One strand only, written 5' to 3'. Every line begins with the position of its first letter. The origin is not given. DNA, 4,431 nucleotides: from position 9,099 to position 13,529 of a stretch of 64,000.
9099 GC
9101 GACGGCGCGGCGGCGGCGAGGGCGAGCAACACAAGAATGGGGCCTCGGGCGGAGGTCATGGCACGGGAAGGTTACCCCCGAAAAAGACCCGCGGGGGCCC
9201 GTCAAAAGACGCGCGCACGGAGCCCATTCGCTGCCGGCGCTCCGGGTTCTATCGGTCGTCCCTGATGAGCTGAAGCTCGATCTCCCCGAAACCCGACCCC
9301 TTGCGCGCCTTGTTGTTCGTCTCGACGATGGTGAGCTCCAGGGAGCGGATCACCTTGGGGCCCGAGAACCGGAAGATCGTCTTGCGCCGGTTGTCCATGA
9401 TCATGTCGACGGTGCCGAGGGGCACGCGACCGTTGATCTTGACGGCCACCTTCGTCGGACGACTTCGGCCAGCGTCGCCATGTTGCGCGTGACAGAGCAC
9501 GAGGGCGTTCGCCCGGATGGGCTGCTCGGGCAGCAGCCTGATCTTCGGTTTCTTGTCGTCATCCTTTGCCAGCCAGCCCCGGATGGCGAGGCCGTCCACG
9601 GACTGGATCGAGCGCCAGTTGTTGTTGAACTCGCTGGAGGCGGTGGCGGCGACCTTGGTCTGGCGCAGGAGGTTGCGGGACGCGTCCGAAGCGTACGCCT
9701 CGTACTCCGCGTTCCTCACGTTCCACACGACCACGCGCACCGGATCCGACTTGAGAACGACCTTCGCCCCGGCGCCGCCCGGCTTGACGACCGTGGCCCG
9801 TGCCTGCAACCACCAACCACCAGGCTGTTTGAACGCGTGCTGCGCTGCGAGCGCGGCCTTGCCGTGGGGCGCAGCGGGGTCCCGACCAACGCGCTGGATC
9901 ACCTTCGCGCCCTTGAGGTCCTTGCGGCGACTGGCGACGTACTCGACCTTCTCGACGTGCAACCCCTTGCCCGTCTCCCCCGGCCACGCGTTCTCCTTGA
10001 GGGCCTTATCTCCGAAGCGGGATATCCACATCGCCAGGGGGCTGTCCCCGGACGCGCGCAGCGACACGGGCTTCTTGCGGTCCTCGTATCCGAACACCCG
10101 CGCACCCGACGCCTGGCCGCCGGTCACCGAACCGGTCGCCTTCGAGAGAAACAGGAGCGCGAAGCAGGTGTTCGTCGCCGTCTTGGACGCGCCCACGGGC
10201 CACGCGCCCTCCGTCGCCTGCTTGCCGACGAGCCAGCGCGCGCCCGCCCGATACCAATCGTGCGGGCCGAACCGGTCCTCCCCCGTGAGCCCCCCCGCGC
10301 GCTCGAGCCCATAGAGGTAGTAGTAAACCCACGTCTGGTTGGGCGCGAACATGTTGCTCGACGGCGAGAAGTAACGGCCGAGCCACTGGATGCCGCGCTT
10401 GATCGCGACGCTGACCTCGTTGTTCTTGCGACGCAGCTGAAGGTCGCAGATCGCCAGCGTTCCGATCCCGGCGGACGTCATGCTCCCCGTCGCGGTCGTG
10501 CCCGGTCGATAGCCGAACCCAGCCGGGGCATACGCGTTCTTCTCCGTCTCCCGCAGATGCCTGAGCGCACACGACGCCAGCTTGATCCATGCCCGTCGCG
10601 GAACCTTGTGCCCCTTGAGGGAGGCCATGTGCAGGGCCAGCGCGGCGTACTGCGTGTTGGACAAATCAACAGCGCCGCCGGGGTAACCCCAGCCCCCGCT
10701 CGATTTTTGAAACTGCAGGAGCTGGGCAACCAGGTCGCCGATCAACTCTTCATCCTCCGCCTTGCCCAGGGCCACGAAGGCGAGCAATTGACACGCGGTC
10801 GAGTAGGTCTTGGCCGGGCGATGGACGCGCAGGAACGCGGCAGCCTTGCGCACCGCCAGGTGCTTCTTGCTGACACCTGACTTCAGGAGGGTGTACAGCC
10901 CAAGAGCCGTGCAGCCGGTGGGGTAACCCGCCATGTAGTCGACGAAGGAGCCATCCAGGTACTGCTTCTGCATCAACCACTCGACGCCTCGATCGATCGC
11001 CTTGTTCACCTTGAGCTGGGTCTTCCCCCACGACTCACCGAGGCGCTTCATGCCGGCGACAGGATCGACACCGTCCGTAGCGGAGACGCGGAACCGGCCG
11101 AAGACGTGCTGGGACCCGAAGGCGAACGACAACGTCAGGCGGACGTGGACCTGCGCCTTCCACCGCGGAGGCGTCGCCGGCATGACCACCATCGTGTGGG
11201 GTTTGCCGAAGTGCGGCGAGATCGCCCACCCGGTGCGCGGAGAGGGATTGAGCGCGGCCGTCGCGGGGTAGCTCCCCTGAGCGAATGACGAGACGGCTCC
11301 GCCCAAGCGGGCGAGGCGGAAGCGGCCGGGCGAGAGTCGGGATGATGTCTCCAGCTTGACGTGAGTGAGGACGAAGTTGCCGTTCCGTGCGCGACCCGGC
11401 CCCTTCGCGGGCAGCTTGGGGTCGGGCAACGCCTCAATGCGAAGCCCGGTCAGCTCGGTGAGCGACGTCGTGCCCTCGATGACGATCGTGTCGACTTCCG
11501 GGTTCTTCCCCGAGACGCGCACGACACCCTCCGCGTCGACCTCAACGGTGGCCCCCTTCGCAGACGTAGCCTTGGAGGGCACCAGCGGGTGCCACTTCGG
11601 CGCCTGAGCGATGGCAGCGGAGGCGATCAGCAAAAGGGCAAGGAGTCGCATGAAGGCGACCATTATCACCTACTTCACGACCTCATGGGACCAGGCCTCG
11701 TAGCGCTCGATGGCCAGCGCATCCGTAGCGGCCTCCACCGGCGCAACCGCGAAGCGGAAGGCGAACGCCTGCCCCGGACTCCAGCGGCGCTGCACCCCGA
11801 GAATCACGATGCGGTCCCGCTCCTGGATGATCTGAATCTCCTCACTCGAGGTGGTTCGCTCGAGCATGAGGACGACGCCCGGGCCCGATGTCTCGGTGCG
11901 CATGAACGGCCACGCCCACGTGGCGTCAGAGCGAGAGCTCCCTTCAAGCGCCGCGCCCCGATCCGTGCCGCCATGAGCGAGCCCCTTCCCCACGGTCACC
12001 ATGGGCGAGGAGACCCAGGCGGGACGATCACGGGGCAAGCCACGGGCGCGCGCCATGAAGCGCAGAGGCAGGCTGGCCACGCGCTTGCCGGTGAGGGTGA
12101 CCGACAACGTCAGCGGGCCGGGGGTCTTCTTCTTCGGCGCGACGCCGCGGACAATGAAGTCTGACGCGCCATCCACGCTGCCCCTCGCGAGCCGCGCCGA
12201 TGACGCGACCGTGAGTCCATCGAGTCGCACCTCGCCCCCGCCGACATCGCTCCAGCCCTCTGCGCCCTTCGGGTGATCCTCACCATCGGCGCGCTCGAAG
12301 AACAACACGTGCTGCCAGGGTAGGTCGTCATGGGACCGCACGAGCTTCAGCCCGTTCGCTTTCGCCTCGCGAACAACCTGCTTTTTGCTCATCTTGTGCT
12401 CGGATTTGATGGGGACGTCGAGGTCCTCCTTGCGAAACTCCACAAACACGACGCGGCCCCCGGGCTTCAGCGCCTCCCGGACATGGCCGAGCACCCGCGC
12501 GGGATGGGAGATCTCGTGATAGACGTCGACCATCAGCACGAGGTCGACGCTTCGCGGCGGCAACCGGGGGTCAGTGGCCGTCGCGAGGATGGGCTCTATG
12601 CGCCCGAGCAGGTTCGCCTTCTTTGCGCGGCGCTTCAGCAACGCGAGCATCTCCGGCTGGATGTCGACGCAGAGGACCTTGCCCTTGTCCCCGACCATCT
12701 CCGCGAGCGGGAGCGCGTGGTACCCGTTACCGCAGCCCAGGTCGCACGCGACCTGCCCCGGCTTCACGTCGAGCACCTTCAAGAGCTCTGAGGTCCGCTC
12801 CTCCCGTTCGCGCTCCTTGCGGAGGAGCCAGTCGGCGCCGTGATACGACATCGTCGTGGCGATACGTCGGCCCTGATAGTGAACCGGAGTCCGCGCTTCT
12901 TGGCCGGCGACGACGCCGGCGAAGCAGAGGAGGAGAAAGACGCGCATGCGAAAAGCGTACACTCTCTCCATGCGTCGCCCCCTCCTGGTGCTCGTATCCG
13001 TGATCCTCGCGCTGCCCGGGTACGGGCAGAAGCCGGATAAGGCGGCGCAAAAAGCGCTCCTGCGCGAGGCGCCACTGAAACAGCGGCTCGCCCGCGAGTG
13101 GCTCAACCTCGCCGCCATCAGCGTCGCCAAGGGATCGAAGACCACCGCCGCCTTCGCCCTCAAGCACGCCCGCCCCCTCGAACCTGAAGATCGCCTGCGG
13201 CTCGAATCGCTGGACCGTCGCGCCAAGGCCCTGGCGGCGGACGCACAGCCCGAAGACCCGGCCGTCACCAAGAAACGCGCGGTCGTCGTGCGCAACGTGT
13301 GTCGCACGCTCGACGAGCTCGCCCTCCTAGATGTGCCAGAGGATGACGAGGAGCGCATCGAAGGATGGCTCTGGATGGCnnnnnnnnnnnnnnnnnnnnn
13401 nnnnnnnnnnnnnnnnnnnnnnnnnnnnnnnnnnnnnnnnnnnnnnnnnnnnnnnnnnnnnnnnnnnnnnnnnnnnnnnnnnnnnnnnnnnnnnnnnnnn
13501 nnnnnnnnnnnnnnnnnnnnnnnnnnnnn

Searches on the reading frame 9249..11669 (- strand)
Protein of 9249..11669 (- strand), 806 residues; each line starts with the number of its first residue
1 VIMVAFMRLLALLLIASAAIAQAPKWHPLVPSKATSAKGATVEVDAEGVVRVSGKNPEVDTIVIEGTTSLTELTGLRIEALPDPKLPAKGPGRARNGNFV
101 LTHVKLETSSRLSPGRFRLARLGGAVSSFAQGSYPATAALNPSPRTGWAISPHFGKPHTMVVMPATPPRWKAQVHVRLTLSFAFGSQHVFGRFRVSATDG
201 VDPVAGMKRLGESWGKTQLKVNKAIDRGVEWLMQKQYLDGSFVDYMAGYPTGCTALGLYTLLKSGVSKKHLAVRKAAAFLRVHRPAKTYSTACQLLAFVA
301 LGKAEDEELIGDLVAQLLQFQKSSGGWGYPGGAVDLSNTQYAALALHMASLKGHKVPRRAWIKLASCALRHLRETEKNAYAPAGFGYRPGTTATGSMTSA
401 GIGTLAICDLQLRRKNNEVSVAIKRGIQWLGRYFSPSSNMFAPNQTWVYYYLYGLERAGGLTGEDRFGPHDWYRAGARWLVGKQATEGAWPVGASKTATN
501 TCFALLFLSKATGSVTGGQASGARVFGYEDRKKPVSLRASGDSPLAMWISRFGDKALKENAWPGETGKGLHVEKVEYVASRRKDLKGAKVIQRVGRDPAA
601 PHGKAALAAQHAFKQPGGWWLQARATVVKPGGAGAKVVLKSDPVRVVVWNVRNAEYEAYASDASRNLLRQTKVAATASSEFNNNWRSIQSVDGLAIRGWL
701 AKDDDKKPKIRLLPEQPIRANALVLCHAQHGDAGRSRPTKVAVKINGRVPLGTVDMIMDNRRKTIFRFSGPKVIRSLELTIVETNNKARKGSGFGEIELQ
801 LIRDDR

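Call 91: search_protein_families(library=pfam, proteins=[window:9249-11669:-], max_evalue=0.001)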
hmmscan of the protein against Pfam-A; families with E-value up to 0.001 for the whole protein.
window:9249-11669:- (806 aa): 3 families
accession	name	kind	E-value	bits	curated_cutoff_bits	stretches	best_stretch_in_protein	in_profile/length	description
PF00754.31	F5_F8_type_C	-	1.2e-06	29.1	28.2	1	675-787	2-118/127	F5/8 type C domain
PF13243.12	SQHop_cyclase_C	-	1.7e-05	24.5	26.1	0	289-332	188-231/319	Squalene-hopene cyclase C-terminal domain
PF00432.27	Prenyltrans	-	0.00081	19.3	26.5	0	226-430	53-205/304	Prenyltransferase alpha-alpha toroid domain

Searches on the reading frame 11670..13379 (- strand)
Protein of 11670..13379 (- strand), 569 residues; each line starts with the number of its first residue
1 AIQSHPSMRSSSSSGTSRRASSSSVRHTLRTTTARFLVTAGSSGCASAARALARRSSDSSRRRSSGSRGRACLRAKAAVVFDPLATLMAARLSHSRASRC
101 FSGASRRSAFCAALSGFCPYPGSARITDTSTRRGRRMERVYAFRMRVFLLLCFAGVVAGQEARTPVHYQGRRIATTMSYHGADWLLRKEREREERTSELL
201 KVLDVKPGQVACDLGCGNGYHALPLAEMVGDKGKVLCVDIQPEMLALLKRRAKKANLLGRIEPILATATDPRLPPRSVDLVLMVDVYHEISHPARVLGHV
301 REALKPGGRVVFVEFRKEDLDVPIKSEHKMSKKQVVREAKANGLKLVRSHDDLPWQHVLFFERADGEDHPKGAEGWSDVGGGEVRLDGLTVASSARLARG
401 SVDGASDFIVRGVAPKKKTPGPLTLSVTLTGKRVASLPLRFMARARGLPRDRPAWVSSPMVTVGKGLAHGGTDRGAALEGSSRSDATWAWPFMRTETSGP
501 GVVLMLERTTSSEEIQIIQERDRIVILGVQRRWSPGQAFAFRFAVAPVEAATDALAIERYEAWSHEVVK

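Call 53: search_protein_families(library=pfam, proteins=[window:11670-13379:-], max_evalue=0.0001)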
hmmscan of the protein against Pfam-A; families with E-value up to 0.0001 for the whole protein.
window:11670-13379:- (569 aa): 13 families
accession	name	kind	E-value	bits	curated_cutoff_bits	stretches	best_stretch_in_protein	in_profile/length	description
PF13649.12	Methyltransf_25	-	1.1e-18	68.1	27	1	212-308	2-97/97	Methyltransferase domain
PF13847.12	Methyltransf_31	-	6.1e-18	65.3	27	1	207-336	3-132/145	Methyltransferase domain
PF08241.18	Methyltransf_11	-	1.6e-17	64.3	21.2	1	213-312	2-95/95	Methyltransferase domain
PF08242.18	Methyltransf_12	-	1.1e-14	55.4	30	1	213-310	2-98/98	Methyltransferase domain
PF01209.24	Ubie_methyltran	-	4.3e-13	49.6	20.1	1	200-321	40-160/233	ubiE/COQ5 methyltransferase family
PF13489.12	Methyltransf_23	-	1.7e-10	41.3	27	1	205-327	20-124/164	Methyltransferase domain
PF01135.25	PCMT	-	3.8e-07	30.5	20.3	1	199-256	65-122/210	Protein-L-isoaspartate(D-aspartate) O-methyltransferase (PCMT)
PF05175.20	MTS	-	6.3e-07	29.6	23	1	197-324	21-150/170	Methyltransferase small domain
PF02475.24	TRM5-TYW2_MTfase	-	2.2e-06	28.2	28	1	204-334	33-159/164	TRM5/TYW2 methyltransferase domain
PF13578.12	Methyltransf_24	-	2.6e-06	28.7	26.3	1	214-312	3-102/105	Methyltransferase domain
PF08003.17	Methyltransf_9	-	3.2e-05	23.5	23.8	1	207-312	115-217/315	Protein of unknown function (DUF1698)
PF01269.23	Fibrillarin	-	6.8e-05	22.6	27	0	200-329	64-190/227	Fibrillarin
PF00891.24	Methyltransf_2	-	9e-05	22.3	22.3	0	197-315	52-167/210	O-methyltransferase domain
